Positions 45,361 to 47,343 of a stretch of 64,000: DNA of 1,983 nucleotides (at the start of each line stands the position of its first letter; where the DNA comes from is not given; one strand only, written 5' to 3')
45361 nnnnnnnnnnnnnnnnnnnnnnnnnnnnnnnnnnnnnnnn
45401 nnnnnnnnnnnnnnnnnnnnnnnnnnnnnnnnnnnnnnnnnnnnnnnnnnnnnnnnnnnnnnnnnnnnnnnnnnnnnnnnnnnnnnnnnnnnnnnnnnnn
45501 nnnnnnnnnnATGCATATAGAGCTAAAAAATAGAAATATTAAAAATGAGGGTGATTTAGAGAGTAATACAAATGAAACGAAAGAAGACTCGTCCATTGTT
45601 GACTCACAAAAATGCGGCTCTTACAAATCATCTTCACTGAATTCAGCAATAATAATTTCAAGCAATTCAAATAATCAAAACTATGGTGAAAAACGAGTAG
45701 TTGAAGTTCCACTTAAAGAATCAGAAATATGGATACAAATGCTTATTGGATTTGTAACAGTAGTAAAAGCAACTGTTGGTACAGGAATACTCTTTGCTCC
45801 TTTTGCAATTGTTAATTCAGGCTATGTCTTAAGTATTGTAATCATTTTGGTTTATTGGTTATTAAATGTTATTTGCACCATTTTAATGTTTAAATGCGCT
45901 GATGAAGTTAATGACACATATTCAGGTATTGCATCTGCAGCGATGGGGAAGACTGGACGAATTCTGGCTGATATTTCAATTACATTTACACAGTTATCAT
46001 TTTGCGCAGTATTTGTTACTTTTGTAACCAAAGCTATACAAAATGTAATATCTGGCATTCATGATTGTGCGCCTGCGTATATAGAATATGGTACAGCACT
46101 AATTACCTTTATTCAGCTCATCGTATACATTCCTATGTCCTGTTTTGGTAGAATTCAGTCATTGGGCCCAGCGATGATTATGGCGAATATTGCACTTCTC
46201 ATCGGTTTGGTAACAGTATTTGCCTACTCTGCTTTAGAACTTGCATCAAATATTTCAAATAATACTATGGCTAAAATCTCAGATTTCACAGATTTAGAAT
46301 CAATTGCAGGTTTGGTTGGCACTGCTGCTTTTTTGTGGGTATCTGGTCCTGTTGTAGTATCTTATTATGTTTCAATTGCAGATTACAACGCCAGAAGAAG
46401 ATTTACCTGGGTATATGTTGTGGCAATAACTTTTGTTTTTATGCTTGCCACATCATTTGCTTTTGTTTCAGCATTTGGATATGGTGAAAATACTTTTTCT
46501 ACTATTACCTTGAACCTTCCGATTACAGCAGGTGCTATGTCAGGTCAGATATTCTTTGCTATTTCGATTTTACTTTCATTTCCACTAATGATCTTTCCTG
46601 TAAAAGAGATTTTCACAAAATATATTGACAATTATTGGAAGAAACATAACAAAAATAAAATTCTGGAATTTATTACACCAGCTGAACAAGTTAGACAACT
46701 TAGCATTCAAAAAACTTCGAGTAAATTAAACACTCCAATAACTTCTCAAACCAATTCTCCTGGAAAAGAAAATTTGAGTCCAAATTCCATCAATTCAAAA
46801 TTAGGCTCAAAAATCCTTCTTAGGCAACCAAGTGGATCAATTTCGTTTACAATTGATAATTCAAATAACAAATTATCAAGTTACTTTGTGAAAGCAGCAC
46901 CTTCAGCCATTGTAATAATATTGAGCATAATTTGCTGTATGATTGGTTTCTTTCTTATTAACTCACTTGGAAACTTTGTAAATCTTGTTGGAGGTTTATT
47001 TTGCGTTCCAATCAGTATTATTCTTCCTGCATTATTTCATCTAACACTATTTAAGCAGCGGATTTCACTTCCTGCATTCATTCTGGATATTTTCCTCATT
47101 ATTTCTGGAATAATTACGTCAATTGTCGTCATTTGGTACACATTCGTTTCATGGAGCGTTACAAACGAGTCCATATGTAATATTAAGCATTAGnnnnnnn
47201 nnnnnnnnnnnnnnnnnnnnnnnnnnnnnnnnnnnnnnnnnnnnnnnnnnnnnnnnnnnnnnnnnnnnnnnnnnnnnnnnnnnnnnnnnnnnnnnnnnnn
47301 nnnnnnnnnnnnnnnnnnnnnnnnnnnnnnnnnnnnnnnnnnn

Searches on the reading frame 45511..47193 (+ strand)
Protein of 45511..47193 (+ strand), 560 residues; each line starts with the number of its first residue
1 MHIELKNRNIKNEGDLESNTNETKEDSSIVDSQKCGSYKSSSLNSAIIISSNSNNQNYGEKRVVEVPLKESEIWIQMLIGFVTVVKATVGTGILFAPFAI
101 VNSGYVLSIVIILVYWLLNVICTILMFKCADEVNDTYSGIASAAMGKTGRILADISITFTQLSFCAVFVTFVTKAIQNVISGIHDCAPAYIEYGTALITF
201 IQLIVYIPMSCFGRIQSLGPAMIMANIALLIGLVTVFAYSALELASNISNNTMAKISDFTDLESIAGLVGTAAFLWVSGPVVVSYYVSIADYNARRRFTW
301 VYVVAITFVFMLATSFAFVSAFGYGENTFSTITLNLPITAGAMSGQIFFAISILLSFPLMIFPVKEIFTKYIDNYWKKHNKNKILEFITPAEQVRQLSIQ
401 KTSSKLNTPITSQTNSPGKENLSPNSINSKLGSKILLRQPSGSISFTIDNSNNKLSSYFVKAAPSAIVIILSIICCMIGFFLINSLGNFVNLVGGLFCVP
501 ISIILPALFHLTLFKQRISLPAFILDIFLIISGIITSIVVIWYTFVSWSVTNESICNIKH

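Call 14: search_protein_families(library=pfam, proteins=[window:45511-47193:+], max_evalue=0.001)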
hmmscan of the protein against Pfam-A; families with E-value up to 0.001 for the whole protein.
window:45511-47193:+ (560 aa): 1 family
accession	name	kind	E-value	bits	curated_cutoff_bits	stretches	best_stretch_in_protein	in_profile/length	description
PF01490.24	Aa_trans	-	1.6e-46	159.3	25.6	1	77-545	5-409/410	Transmembrane amino acid transporter protein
